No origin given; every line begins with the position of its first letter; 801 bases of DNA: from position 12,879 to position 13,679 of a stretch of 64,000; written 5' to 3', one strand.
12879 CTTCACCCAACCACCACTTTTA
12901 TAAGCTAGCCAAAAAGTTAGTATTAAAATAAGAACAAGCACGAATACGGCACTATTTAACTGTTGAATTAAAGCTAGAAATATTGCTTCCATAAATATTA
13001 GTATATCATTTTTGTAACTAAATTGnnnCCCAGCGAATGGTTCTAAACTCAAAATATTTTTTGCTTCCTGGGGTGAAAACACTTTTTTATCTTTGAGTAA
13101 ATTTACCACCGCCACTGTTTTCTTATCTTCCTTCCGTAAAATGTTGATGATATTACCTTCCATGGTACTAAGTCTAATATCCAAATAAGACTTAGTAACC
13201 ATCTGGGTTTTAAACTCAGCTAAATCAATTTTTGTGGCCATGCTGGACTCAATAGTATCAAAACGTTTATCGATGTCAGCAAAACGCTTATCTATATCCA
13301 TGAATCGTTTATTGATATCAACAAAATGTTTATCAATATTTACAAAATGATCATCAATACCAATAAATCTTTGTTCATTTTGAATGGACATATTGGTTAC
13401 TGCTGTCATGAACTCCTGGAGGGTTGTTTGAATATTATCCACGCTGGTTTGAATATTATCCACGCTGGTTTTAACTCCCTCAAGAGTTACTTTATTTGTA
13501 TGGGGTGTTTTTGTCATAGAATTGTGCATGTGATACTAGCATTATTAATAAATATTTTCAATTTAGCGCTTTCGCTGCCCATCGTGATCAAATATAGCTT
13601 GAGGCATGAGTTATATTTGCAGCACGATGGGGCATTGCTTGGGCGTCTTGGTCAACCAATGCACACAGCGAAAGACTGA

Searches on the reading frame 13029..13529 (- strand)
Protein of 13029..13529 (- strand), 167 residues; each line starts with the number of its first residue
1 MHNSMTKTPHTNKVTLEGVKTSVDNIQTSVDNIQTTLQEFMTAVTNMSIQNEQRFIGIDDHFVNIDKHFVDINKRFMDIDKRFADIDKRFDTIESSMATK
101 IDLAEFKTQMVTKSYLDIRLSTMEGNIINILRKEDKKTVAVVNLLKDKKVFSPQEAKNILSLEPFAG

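Call 16: search_protein_families(library=pfam, proteins=[window:13029-13529:-], max_evalue=0.01)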
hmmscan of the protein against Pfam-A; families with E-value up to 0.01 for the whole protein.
window:13029-13529:- (167 aa): 4 families
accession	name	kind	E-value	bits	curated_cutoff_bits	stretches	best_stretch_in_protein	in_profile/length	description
PF04513.17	Baculo_PEP_C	-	0.00016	22.2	38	1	14-49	85-120/140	Baculovirus polyhedron envelope protein, PEP, C terminus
PF18982.5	JetA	-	0.0024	17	26.2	1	29-104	199-272/434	Wadjet protein JetA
PF04108.17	ATG17_like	-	0.0066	16.4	43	1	17-147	119-222/355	Autophagy protein ATG17-like domain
PF06825.17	HSBP1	-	0.0067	16.7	28.6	0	23-42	29-48/51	Heat shock factor binding protein 1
